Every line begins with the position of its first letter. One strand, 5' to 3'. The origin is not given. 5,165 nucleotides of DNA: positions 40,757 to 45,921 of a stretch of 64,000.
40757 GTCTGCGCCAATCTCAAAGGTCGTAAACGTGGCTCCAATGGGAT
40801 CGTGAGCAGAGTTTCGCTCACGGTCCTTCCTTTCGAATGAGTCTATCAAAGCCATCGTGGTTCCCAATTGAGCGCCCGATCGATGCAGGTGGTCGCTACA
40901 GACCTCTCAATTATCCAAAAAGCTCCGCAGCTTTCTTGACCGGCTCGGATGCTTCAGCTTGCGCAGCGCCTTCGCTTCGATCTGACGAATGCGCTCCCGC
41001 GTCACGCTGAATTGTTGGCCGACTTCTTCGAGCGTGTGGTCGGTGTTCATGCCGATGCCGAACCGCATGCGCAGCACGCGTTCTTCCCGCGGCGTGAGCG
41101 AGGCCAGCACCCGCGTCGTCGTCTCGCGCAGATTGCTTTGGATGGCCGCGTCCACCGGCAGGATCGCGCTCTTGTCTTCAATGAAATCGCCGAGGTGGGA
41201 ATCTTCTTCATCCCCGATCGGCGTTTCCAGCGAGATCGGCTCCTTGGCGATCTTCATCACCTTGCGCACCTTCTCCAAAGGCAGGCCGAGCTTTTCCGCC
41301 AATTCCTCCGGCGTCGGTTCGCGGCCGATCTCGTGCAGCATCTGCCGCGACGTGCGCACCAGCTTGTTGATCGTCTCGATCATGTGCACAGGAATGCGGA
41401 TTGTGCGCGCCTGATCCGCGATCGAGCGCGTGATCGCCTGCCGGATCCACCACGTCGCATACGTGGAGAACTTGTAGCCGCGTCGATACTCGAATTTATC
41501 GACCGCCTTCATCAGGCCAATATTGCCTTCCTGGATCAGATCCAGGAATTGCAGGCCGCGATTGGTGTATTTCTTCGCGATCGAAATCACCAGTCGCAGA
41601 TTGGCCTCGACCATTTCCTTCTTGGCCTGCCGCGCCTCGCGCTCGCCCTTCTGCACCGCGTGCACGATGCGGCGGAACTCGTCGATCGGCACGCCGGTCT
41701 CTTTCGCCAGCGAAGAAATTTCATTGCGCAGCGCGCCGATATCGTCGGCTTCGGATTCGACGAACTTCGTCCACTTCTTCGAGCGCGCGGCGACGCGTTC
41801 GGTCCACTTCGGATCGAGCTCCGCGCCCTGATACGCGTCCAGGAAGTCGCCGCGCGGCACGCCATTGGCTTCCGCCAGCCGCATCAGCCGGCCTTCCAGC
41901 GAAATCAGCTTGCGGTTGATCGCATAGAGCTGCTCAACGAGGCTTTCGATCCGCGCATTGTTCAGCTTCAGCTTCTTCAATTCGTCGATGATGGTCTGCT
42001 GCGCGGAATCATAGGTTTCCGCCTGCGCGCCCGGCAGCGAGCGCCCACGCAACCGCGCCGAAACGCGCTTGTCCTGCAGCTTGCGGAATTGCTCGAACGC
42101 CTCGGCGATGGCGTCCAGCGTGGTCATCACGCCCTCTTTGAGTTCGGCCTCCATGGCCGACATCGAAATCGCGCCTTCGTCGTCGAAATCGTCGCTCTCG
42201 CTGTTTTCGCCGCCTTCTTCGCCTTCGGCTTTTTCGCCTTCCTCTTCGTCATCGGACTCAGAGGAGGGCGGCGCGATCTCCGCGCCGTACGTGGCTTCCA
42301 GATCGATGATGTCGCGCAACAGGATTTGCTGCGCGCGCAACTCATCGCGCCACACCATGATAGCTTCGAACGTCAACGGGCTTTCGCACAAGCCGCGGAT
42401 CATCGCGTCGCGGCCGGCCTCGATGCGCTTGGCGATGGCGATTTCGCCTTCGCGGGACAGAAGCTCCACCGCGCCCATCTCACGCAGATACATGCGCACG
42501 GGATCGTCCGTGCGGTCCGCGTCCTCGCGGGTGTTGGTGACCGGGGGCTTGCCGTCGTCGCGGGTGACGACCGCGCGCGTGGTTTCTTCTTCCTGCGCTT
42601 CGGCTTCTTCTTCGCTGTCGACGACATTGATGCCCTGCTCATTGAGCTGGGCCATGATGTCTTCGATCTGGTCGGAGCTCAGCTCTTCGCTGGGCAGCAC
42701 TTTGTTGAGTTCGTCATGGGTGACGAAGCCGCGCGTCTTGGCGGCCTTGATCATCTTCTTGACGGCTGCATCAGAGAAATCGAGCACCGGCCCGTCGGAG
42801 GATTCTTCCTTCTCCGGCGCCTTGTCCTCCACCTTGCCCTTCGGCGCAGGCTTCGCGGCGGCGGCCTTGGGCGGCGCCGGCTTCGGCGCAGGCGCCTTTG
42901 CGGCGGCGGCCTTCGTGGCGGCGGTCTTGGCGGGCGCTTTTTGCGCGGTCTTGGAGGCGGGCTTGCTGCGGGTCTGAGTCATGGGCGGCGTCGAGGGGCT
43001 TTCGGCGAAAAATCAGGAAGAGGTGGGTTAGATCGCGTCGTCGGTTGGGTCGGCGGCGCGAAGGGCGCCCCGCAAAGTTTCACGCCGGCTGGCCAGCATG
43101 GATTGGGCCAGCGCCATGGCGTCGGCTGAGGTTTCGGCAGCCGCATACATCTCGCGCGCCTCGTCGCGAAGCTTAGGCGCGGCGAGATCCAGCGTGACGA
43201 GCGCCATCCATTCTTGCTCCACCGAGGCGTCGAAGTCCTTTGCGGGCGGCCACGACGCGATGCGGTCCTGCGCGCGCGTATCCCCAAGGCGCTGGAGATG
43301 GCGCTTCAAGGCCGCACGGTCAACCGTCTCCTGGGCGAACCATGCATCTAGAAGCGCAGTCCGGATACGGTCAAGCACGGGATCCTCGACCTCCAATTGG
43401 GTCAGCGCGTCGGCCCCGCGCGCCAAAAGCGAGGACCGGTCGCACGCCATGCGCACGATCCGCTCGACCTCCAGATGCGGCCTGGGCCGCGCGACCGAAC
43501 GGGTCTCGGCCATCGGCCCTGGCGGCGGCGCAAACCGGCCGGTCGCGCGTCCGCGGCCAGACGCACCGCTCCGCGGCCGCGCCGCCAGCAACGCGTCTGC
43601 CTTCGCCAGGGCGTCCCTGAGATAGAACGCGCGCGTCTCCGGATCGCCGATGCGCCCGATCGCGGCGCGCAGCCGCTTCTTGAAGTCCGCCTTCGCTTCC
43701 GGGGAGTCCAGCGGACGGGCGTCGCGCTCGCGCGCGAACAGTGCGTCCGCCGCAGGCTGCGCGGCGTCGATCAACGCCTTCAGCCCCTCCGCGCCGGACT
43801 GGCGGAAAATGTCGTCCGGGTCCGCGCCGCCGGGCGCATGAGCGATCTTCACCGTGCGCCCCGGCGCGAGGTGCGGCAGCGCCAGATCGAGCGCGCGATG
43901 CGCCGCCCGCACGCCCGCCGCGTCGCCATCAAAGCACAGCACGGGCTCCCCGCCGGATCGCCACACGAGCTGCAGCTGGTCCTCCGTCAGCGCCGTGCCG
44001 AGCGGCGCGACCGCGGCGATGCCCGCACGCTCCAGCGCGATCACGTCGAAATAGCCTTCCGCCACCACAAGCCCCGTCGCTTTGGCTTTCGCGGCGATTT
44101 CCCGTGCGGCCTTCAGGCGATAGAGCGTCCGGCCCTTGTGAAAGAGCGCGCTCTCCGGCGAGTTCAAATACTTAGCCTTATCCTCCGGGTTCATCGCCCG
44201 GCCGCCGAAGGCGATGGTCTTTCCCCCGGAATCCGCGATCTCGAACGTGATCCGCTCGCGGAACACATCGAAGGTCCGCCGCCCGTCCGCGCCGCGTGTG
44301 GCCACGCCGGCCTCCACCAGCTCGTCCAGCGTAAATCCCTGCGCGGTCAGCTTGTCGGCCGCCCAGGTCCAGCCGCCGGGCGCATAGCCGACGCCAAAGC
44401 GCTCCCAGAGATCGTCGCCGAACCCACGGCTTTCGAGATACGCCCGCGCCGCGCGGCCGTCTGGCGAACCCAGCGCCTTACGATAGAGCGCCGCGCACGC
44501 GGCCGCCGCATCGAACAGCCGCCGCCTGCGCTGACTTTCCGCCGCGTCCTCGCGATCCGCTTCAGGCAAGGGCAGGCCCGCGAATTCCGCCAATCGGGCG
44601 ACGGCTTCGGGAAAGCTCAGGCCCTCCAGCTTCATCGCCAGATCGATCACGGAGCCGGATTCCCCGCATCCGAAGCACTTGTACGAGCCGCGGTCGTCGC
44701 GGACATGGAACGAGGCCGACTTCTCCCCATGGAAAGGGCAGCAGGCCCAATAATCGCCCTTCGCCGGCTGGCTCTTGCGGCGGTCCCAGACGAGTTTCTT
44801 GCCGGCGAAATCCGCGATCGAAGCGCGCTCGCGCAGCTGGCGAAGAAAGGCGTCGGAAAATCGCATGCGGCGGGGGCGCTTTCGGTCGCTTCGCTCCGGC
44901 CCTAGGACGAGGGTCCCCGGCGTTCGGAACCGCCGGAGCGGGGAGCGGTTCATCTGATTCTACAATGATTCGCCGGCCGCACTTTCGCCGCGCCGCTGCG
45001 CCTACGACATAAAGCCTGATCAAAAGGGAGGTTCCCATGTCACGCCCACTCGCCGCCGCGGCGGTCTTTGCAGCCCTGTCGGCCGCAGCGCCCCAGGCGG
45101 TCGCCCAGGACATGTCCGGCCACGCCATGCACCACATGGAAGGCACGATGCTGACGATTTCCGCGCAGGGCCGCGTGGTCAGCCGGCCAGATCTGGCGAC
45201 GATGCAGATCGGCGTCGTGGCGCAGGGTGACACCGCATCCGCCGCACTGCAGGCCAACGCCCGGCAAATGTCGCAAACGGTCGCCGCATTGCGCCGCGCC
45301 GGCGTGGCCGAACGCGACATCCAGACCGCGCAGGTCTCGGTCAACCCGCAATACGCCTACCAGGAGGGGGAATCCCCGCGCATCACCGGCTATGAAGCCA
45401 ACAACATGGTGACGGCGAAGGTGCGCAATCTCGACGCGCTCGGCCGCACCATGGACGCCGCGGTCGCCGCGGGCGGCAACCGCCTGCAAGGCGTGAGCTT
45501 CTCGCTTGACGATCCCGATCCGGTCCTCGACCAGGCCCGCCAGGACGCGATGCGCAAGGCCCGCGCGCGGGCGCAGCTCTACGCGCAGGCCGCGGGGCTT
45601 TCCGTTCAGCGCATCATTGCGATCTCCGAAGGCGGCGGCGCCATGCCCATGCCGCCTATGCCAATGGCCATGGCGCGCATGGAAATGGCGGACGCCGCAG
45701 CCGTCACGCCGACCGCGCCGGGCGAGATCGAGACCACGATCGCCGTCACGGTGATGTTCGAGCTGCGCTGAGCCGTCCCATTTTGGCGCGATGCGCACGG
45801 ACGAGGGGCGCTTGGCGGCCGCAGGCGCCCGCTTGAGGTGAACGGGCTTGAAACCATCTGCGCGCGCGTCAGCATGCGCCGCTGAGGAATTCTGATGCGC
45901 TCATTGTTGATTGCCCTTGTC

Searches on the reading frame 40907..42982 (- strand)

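Call 40: search_protein_families(library=pfam, proteins=[window:40907-42982:-], max_evalue=0.001)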
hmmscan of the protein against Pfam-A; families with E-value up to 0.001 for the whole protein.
window:40907-42982:- (691 aa): 6 families
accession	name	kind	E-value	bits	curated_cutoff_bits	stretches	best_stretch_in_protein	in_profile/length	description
PF04546.19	Sigma70_ner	-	1.3e-44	153.1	29.7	1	202-425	2-209/210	Sigma-70, non-essential region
PF04539.22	Sigma70_r3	-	1.2e-30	105.9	25.3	1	536-612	1-77/78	Sigma-70 region 3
PF04542.20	Sigma70_r2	-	1.7e-23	82.6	24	1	457-527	1-71/71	Sigma-70 region 2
PF03979.19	Sigma70_r1_1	-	5.5e-22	78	22.5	1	71-138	4-71/81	Sigma-70 factor, region 1.1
PF04545.22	Sigma70_r4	-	1.7e-21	75.9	24.1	1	625-678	1-50/50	Sigma-70, region 4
PF00140.25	Sigma70_r1_2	-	3e-13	49.9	22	1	160-193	1-34/34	Sigma-70 factor, region 1.2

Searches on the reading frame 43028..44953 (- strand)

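Call 40: search_protein_families(library=pfam, proteins=[window:43028-44953:-], max_evalue=0.001)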
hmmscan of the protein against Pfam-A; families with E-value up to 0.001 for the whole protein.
window:43028-44953:- (641 aa): 6 families
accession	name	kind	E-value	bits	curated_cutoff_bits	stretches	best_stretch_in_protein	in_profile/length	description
PF08275.17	DNAG_N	-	9.6e-37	126.4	26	1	157-283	2-127/128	DNA primase catalytic core, N-terminal domain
PF01807.25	Zn_ribbon_DnaG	-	2.5e-24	85.4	24.9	1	34-131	3-95/98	CHC2 zinc finger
PF13155.12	Toprim_2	-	3.3e-17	63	22.1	1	296-382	1-87/88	Toprim-like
PF13662.12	Toprim_4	-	4.3e-16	59.4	25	1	295-357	3-73/85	Toprim domain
PF01751.28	Toprim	-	2.2e-09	37.8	23.1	1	295-370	2-93/96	Toprim domain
PF13362.12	Toprim_3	-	1.1e-05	26.3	27.2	1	295-389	2-95/95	Toprim domain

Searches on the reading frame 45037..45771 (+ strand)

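Call 40: search_protein_families(library=pfam, proteins=[window:45037-45771:+], max_evalue=0.001)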
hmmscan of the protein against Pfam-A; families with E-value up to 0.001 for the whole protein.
window:45037-45771:+ (244 aa): 1 family
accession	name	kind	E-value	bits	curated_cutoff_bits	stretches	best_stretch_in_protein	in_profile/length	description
PF04402.19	SIMPL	-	2.9e-61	207.7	25.2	1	39-241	1-205/205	Protein of unknown function (DUF541)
